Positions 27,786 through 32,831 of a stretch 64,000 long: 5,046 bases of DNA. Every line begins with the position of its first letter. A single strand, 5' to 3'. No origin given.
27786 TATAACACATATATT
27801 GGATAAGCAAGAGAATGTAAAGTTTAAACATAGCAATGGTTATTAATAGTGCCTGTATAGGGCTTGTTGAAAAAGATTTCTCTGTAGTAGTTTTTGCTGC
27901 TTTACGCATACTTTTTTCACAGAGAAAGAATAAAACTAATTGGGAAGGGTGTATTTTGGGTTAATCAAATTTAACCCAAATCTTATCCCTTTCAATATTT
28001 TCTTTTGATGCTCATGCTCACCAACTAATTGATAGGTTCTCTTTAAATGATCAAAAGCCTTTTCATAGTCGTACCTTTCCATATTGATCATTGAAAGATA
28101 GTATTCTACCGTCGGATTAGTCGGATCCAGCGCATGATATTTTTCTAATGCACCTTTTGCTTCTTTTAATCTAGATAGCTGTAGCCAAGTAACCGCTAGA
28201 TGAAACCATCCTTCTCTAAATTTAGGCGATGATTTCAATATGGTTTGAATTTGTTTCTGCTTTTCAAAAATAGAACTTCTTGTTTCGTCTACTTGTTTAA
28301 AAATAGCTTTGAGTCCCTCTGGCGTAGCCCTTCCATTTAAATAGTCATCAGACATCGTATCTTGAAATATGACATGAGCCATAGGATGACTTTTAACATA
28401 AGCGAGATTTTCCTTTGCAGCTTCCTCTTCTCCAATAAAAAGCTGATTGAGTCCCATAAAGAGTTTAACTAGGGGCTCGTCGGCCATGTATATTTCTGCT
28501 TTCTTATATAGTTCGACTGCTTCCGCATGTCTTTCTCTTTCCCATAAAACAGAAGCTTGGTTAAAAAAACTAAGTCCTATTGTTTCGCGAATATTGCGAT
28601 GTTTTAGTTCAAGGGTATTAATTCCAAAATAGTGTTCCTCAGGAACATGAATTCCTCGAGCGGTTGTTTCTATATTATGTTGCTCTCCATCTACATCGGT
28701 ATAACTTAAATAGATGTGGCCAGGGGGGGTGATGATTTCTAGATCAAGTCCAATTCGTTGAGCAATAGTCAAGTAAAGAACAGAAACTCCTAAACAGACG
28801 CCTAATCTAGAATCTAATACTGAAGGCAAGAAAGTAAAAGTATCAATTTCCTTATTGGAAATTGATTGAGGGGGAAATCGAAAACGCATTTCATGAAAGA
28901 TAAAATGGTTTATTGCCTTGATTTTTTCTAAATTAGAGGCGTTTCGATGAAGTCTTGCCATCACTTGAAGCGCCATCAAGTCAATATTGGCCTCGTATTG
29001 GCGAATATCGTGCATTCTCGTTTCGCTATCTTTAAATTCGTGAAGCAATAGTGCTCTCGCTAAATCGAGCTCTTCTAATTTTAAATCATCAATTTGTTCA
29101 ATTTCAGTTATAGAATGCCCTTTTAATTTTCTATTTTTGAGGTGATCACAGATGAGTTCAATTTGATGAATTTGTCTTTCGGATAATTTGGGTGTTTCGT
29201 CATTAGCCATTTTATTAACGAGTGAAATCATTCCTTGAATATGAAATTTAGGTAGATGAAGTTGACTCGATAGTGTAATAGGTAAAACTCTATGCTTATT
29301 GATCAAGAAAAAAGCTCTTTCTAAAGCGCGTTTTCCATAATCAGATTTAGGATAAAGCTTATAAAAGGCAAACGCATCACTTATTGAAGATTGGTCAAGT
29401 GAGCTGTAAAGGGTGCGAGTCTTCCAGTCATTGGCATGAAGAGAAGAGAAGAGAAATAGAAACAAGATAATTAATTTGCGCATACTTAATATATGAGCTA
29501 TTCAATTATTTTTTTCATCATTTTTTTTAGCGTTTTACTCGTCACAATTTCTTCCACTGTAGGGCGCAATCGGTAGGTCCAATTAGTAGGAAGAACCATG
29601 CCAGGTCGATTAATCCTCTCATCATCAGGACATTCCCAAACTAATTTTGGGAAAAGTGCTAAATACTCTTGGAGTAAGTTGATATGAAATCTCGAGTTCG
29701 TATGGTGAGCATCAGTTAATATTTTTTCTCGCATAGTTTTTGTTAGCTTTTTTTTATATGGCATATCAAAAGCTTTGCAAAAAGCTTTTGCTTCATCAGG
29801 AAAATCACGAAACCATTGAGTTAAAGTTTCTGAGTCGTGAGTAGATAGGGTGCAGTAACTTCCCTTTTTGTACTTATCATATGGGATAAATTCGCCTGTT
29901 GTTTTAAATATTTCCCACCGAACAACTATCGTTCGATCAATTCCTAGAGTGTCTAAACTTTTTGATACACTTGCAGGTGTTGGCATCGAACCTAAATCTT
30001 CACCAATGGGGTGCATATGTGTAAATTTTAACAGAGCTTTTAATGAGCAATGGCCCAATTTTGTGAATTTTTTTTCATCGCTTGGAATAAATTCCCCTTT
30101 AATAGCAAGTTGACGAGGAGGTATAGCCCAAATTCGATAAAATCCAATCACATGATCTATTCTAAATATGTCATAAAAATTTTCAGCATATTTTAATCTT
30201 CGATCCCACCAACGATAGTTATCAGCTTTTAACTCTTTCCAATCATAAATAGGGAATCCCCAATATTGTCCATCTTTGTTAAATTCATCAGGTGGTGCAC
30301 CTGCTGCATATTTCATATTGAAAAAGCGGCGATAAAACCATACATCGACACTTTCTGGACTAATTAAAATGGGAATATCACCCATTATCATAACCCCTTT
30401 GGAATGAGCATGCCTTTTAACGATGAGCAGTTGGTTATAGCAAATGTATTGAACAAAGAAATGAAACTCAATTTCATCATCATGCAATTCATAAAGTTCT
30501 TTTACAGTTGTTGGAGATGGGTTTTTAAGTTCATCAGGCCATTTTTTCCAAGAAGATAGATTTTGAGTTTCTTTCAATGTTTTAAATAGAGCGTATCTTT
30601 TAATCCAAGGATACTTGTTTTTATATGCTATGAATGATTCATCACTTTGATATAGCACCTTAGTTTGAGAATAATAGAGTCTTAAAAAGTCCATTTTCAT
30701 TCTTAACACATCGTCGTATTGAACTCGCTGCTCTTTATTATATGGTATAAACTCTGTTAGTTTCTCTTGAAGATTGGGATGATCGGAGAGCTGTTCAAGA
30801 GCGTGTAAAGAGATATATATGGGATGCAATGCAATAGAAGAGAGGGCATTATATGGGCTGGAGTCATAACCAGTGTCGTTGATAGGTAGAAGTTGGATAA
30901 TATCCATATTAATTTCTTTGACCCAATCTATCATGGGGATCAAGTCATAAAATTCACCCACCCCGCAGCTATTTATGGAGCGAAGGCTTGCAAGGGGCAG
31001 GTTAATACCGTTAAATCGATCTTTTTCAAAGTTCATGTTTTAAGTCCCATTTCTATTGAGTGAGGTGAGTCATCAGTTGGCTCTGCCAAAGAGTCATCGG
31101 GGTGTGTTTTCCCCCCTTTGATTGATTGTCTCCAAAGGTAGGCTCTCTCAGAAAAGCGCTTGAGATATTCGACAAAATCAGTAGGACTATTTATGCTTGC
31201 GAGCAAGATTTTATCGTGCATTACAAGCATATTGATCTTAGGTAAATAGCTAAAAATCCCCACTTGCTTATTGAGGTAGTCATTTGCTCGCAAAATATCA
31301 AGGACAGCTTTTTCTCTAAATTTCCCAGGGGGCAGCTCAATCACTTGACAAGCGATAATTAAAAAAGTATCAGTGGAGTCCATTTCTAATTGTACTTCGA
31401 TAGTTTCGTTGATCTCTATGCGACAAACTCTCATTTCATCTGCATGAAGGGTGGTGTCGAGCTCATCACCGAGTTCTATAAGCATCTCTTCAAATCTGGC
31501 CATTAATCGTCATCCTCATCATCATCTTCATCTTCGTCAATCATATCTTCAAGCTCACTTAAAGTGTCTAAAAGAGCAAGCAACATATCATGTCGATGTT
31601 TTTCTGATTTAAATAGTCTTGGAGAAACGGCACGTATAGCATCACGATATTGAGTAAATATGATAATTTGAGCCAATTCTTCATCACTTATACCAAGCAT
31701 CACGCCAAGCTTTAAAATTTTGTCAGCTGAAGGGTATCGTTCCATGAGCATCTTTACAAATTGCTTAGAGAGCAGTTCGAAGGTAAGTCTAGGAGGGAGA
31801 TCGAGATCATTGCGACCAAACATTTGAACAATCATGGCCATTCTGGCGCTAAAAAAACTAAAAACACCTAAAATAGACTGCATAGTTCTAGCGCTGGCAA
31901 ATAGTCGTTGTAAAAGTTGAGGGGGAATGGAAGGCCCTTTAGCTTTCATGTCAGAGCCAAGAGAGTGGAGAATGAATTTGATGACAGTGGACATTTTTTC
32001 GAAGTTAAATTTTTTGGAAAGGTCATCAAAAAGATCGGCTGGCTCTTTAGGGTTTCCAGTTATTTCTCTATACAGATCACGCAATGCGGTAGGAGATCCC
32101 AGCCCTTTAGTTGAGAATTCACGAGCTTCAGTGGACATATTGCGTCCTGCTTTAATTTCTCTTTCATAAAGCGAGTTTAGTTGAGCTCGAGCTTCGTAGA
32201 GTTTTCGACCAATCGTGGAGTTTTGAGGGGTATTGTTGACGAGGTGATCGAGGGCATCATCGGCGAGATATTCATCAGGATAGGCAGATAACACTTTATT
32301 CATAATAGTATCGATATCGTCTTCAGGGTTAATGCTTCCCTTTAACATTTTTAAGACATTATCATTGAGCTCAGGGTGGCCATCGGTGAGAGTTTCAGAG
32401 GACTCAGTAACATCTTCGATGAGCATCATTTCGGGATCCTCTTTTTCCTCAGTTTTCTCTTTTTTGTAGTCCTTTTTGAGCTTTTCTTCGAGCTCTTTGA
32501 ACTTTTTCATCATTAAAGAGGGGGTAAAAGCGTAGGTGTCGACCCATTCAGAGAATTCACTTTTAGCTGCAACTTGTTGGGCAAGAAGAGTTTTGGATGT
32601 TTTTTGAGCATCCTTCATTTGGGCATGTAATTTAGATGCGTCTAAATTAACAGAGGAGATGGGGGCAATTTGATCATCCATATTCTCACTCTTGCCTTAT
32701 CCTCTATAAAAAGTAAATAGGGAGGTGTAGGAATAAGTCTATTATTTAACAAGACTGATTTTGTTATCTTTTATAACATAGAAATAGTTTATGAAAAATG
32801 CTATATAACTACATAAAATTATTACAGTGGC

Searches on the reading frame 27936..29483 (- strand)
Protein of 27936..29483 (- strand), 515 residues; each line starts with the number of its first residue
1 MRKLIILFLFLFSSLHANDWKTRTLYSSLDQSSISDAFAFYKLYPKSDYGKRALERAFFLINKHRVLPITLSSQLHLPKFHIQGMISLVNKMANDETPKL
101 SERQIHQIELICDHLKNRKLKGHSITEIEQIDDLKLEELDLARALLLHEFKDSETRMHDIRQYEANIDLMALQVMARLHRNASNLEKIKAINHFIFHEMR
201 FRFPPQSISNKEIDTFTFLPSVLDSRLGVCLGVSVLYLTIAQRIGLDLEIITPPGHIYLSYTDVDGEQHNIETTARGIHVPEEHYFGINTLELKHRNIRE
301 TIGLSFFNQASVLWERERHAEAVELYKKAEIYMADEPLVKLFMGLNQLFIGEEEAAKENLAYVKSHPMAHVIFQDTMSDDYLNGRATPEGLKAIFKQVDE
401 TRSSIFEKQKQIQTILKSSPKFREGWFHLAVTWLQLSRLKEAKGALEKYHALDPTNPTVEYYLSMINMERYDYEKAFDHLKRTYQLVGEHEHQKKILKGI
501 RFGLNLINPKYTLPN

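Call 77: search_protein_families(library=pfam, proteins=[window:27936-29483:-], max_evalue=0.00001)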
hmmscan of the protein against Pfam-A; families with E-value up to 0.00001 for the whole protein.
window:27936-29483:- (515 aa): 3 families
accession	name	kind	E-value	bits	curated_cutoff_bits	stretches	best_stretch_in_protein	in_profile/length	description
PF13369.12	Transglut_core2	-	1.4e-16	60.8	23.5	1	162-283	2-120/155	Transglutaminase-like superfamily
PF07719.23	TPR_2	-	7.3e-09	35.5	27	0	424-456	2-34/34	Tetratricopeptide repeat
PF13432.12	TPR_16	-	6.5e-06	26.9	32.7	0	410-457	18-65/65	Tetratricopeptide repeat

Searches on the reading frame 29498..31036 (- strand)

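Call 77: search_protein_families(library=pfam, proteins=[window:29498-31036:-], max_evalue=0.00001)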
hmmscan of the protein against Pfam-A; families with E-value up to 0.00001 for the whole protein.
window:29498-31036:- (512 aa): 1 family
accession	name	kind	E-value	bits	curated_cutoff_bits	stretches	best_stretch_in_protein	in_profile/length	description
PF02446.23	Glyco_hydro_77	-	1.1e-123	414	25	1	13-491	1-460/465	4-alpha-glucanotransferase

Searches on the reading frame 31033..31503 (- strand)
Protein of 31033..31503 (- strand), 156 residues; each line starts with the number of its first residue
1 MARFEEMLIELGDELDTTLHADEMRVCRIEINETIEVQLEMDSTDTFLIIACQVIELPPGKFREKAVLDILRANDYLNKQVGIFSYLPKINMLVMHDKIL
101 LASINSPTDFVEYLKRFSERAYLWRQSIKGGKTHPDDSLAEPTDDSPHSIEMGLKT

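Call 3: search_protein_families(library=pfam, proteins=[window:31033-31503:-])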
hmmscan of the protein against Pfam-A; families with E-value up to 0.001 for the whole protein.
window:31033-31503:- (156 aa): 1 family
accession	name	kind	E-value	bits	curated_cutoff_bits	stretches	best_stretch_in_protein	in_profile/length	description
PF05932.18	CesT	-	9.5e-07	29.4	22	1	7-125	2-119/119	Tir chaperone protein (CesT) family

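Call 4: search_protein_families(library=ncbifam, proteins=[window:31033-31503:-])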
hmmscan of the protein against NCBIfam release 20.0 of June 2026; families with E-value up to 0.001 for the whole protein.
window:31033-31503:- (156 aa): 0 families

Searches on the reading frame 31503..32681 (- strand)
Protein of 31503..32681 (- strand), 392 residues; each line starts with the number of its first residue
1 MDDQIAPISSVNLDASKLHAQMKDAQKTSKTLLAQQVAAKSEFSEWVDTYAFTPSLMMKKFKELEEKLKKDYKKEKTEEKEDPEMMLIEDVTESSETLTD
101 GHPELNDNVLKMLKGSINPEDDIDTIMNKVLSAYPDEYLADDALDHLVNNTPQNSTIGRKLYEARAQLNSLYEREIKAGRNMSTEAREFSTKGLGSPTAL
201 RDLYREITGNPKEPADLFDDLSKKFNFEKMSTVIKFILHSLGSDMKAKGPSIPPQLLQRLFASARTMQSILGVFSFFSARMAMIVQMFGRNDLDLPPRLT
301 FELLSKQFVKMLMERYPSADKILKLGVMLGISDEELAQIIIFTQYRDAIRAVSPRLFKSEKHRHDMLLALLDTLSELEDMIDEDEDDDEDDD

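Call 3: search_protein_families(library=pfam, proteins=[window:31503-32681:-])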
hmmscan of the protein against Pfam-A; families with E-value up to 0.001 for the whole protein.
window:31503-32681:- (392 aa): 2 families
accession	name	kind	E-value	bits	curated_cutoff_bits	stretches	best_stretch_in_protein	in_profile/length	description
PF22342.1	T3SS_CopN_3rd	-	3.9e-19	69.1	27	1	276-374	1-98/99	T3SS, Low calcium response E, third helical domain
PF07201.16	HrpJ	-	7.2e-15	56.1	25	1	64-224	5-165/166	HrpJ-like domain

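Call 4: search_protein_families(library=ncbifam, proteins=[window:31503-32681:-])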
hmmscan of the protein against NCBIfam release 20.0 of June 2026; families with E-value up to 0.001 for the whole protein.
window:31503-32681:- (392 aa): 2 families
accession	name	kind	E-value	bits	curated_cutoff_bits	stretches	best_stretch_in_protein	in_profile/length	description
TIGR02568.1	LcrE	equivalog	3.7e-25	89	89.5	1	67-281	29-238/241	type III secretion system gatekeeper subunit SctW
NF011866.0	PRK15338.1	equivalog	5.1e-06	25.6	520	1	105-252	93-238/372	YopN/LcrE/InvE/MxiC type III secretion system gatekeeper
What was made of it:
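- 31503..32681 (-): copN (SctW gatekeeper), a downstream neighbour. It is not part of the conserved module. PF07201, PF22342 and TIGR02568 all match (calls 3, 4).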
